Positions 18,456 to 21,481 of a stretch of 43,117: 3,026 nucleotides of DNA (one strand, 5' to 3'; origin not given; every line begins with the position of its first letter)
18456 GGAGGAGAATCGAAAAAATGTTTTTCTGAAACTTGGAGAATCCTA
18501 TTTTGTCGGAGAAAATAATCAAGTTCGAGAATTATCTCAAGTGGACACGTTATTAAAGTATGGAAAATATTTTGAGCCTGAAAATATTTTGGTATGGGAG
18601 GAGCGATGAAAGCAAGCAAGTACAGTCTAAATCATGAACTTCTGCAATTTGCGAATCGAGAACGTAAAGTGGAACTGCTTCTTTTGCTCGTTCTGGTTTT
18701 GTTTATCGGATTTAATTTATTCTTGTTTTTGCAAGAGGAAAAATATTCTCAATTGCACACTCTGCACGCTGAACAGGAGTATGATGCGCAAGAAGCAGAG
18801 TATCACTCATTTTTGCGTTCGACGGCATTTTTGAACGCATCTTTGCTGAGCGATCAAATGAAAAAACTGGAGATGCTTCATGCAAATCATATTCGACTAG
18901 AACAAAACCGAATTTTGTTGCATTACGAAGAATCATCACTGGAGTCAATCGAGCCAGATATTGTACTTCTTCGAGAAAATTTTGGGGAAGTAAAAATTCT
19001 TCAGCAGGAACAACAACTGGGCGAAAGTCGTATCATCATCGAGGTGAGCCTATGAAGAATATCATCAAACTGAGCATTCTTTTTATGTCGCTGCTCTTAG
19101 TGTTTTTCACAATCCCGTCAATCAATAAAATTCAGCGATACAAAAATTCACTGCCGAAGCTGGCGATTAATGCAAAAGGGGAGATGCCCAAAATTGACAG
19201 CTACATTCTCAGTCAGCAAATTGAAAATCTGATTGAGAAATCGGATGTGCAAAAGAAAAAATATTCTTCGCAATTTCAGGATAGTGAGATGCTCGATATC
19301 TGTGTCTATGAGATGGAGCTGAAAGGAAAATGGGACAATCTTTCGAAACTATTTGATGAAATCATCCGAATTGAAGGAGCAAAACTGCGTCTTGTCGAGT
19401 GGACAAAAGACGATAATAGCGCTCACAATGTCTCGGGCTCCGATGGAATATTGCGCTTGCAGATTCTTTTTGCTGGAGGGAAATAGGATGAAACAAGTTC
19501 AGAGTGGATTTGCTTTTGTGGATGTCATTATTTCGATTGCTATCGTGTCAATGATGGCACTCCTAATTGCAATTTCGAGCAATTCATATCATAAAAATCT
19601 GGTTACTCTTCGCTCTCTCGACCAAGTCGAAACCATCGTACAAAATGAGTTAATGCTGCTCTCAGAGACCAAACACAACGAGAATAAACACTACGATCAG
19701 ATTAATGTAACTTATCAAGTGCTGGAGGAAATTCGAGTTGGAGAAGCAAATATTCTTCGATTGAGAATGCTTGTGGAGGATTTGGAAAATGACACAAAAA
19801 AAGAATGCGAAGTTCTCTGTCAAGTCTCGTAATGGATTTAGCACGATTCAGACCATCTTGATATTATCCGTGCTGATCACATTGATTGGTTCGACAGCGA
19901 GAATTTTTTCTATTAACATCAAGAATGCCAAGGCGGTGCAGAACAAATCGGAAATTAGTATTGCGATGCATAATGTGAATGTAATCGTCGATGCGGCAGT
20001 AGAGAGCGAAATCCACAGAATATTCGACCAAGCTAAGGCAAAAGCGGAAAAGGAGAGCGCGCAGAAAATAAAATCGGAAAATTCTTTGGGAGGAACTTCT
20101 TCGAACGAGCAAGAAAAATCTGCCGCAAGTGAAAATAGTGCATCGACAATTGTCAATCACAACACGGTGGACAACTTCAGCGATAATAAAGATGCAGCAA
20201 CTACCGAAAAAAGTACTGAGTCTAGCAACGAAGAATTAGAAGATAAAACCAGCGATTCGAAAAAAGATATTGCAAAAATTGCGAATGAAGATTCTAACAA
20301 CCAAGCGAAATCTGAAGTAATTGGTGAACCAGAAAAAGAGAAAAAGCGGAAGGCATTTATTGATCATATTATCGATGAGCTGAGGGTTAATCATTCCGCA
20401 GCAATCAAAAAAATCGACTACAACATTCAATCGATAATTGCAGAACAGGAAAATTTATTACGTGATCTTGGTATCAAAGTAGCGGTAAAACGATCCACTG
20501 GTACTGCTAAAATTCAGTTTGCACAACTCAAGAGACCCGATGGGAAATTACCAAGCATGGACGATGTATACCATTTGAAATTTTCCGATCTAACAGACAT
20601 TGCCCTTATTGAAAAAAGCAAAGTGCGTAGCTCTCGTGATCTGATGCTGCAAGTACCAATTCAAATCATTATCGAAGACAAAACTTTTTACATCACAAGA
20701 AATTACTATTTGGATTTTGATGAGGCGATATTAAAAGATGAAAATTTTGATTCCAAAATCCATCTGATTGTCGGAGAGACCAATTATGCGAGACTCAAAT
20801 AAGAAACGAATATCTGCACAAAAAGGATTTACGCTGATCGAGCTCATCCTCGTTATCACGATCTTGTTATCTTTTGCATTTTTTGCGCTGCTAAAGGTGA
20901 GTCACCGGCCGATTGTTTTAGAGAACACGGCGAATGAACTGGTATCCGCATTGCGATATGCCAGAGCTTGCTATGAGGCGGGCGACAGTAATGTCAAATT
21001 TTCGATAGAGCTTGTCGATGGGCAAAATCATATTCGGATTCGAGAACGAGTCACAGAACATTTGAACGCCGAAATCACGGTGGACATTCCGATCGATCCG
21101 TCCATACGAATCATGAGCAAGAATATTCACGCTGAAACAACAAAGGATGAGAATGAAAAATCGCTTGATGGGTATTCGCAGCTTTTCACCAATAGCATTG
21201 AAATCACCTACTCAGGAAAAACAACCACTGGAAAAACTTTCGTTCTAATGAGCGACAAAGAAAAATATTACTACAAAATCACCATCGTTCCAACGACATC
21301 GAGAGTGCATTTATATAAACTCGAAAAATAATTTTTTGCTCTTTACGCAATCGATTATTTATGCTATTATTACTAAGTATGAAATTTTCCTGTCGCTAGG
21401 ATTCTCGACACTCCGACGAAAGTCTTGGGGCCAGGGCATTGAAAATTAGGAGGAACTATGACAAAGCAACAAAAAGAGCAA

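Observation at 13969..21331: Nine-gene overlap-coupled operon: an SF1 helicase-type ATPase heads a reduced type IV pilus/pseudopilus module in the core genome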

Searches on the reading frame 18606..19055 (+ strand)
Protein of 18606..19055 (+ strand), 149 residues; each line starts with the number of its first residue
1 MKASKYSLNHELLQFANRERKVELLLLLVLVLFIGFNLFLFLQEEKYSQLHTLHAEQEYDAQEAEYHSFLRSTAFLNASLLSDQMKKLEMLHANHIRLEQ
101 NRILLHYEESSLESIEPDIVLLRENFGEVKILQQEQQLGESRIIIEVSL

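Call 3: search_protein_families(library=pfam, proteins=[window:18606-19055:+], max_evalue=1)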
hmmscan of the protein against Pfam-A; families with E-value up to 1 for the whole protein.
window:18606-19055:+ (149 aa): 1 family
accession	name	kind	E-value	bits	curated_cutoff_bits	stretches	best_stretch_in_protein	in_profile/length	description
PF17717.6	DUF5562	-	0.21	12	29.5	1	23-64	73-114/168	Family of unknown function (DUF5562)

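Call 4: search_protein_families(library=ncbifam, proteins=[window:18606-19055:+], max_evalue=1)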
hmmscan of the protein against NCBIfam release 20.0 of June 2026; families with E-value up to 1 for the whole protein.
window:18606-19055:+ (149 aa): 1 family
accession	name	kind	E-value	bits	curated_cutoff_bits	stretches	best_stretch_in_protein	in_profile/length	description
TIGR04443.1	F420_CofF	equivalog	0.062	12.3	300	1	47-110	58-119/283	coenzyme gamma-F420-2:alpha-L-glutamate ligase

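Call 61: search_protein_families(library=pfam, alignment_id=A8, max_evalue=0.05)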
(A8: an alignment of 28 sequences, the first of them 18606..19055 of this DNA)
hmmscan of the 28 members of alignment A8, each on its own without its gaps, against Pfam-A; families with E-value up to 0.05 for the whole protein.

A. member 1, window:18606-19055:+ (149 aa): 0 families

B. families by the number of members that match (of 28 scanned): 18 families
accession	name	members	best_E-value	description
PF24448.1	T4_y05I_C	1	0.00085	y05I-like putative transcription factor C-terminal domain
PF04350.18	PilO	1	0.0014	Pilus assembly protein, PilO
PF14203.11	TTRAP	1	0.0046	Putative transposon-transfer assisting protein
PF12181.14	MogR_DNAbind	1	0.013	DNA binding domain of the motility gene repressor (MogR)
PF21328.3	Gp44_lid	1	0.016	Sliding-clamp-loader large subunit, AAA+ ATPase lid domain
PF18351.6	Ago_N_1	1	0.018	Fungal Argonaute N-terminal domain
PF15153.11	CYTL1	1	0.021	Cytokine-like protein 1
PF19755.4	DUF6242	1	0.024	Domain of unknown function (DUF6242)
PF24714.1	TOR1L1_N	1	0.027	TORTIFOLIA1 N-terminal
PF23552.2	ParB_C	1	0.028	ParB dimerisation domain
PF07474.17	G2F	1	0.03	G2F domain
PF14488.12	DUF4434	1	0.034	Domain of unknown function (DUF4434)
PF15330.11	SIT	1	0.035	SHP2-interacting transmembrane adaptor protein, SIT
PF14881.12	Tubulin_3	1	0.035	Tubulin domain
PF14584.11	DUF4446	1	0.036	Protein of unknown function (DUF4446)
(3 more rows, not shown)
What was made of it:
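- Checked: One orthologue hits PilO at 1.4e-3 (call 61).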

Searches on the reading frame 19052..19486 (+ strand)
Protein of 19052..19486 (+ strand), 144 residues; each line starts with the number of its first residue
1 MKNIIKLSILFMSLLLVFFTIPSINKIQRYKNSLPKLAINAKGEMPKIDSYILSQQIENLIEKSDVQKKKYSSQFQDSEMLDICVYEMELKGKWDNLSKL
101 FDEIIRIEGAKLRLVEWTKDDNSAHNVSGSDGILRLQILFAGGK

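Call 3: search_protein_families(library=pfam, proteins=[window:19052-19486:+], max_evalue=1)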
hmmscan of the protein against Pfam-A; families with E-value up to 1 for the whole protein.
window:19052-19486:+ (144 aa): 1 family
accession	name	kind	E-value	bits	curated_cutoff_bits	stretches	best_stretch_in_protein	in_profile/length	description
PF03935.22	SKN1_KRE6_Sbg1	-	0.091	11.6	30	1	2-81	41-117/501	Beta-glucan synthesis-associated protein SKN1/KRE6/Sbg1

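Call 4: search_protein_families(library=ncbifam, proteins=[window:19052-19486:+], max_evalue=1)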
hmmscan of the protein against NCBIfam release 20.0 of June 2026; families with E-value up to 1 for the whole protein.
window:19052-19486:+ (144 aa): 1 family
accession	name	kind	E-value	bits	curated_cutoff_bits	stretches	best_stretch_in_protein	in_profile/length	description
NF053673.1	bindosome_BasF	exception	0.064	11.8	1300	1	5-76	406-470/656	bindosome assembly system membrane anchoring protein BasF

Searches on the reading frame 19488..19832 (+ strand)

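Call 3: search_protein_families(library=pfam, proteins=[window:19488-19832:+], max_evalue=1)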
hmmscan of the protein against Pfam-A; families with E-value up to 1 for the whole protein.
window:19488-19832:+ (114 aa): 3 families
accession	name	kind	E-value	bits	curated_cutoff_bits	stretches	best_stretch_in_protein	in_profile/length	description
PF10149.14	TM231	-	0.0046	16.7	23.2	1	8-105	22-115/301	Transmembrane protein 231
PF17949.7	PND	-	0.03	15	23.6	1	6-86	34-115/125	FANCM pseudonuclease domain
PF10988.14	DUF2807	-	0.11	12.7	24.2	1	44-92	32-80/181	Putative auto-transporter adhesin, head GIN domain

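Call 4: search_protein_families(library=ncbifam, proteins=[window:19488-19832:+], max_evalue=1)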
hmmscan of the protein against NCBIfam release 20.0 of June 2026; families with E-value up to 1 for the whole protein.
window:19488-19832:+ (114 aa): 6 families
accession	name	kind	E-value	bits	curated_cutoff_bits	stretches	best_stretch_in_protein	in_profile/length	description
NF041002.1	pilin_ComGF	equivalog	0.0033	17.7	80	1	5-76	1-76/139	competence type IV pilus minor pilin ComGF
NF040999.1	pilin_ComGC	equivalog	0.016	15.3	75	1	6-73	2-67/84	competence type IV pilus major pilin ComGC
NF005022.0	PRK06432.1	equivalog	0.021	14.8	164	1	10-62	17-69/151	NADH dehydrogenase subunit A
NF041013.1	T4P_ComGE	equivalog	0.027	14.5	49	1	6-76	4-76/83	competence type IV pilus minor pilin ComGE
NF007862.0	PRK10574.1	equivalog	0.031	14.4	138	1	4-52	3-48/145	prepilin peptidase-dependent pilin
NF007848.0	PRK10557.1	equivalog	0.091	12.1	120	1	2-56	7-61/192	prepilin peptidase-dependent protein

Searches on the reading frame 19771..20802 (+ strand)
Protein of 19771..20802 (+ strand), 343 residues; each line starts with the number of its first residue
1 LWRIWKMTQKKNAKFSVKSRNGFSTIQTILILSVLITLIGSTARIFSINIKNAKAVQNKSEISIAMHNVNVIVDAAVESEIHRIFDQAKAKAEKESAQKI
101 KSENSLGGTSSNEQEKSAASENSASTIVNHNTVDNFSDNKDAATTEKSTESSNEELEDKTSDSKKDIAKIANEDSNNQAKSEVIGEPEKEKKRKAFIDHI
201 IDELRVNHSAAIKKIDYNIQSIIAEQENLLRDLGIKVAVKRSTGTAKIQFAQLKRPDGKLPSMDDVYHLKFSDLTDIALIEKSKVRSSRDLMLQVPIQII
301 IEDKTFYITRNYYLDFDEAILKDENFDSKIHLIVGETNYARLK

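Call 3: search_protein_families(library=pfam, proteins=[window:19771-20802:+], max_evalue=1)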
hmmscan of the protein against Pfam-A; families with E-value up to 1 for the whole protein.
window:19771-20802:+ (343 aa): 0 families

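Call 4: search_protein_families(library=ncbifam, proteins=[window:19771-20802:+], max_evalue=1)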
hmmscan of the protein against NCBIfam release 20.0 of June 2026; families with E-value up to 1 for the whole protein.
window:19771-20802:+ (343 aa): 7 families
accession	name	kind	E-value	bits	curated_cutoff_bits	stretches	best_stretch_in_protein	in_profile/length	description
TIGR04346.1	DotA_TraY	subfamily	0.006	15.2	100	1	21-181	88-240/656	DotA/TraY family protein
NF011511.0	PRK14949.1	equivalog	0.038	12.3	1016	1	59-236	438-666/984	DNA polymerase III subunits gamma and tau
NF005423.0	PRK07003.1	equivalog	0.063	11.6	1260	1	67-246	398-573/831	DNA polymerase III subunit gamma/tau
NF004561.0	PRK05901.1-3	equivalog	0.11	11.6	582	1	64-190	41-169/537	RNA polymerase sigma factor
NF041620.1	MXAN_5187_fam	hypoth_equivalog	0.13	11.9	200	1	20-151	302-430/601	MXAN_5187 family protein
NF033645.1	pilus_FilE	exception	0.49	9.3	100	1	34-192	25-186/414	putative pilus assembly protein FilE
NF047351.1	lipase_YSIRK_Sa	exception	0.55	8.4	650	1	47-182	35-170/704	YSIRK-targeted triacylglycerol lipase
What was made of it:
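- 19789..20802 (+): pp2: a large pilin-like protein without Glu at +5 (NGFSTIQ), by analogy with GspK/PilX, carrying a low-complexity insert. No family hit (calls 3, 4).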

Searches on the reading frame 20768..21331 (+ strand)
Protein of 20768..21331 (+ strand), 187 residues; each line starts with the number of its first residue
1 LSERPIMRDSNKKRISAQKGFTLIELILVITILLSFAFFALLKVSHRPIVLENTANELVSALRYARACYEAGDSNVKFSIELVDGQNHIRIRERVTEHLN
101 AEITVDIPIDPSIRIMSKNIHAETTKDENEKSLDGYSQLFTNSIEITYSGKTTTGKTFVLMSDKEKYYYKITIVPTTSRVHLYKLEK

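Call 3: search_protein_families(library=pfam, proteins=[window:20768-21331:+], max_evalue=1)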
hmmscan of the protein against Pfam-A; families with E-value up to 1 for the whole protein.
window:20768-21331:+ (187 aa): 2 families
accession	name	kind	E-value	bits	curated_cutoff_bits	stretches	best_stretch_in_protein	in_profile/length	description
PF07963.17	N_methyl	-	1.9e-05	24.5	21.2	1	16-37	2-23/27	Prokaryotic N-terminal methylation motif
PF12019.13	GspH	-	0.16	12.9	21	0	54-175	1-106/108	Type II transport protein GspH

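Call 4: search_protein_families(library=ncbifam, proteins=[window:20768-21331:+], max_evalue=1)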
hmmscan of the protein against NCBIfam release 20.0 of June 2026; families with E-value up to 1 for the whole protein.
window:20768-21331:+ (187 aa): 10 families
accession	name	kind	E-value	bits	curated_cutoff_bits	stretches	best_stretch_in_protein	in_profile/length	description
TIGR02532.1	IV_pilin_GFxxxE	domain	4.3e-06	26.3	16.3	1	18-41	1-24/24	prepilin-type N-terminal cleavage/methylation domain-containing protein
NF040982.1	ComGD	equivalog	5.7e-05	23.5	70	1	18-109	1-91/139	competence type IV pilus minor pilin ComGD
TIGR01708.2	typeII_sec_gspH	equivalog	0.00053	20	80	1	18-66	1-51/169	type II secretion system minor pseudopilin GspH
NF007800.0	PRK10506.1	equivalog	0.0008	19.3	158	1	13-82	3-72/163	prepilin peptidase-dependent protein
NF047827.1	T3SSXpsH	equivalog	0.0022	17.8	160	1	19-81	1-65/145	type II secretion system protein XpsH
NF041013.1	T4P_ComGE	equivalog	0.035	14.2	49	1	18-71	3-58/83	competence type IV pilus minor pilin ComGE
NF007862.0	PRK10574.1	equivalog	0.038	14.1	138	1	16-33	2-19/145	prepilin peptidase-dependent pilin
NF006579.0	PRK09104.1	subfamily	0.041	12.8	327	1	73-137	330-394/465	hypothetical protein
NF040999.1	pilin_ComGC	equivalog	0.047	13.9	75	1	18-34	1-17/84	competence type IV pilus major pilin ComGC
NF041002.1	pilin_ComGF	equivalog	0.059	13.6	80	1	18-43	1-28/139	competence type IV pilus minor pilin ComGF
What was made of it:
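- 20786..21331 (+): pp3: a canonical prepilin (KGFTLIE) that resembles GspH/ComGD minor pilins. Weak ComGD and GspH hits (calls 3, 4).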
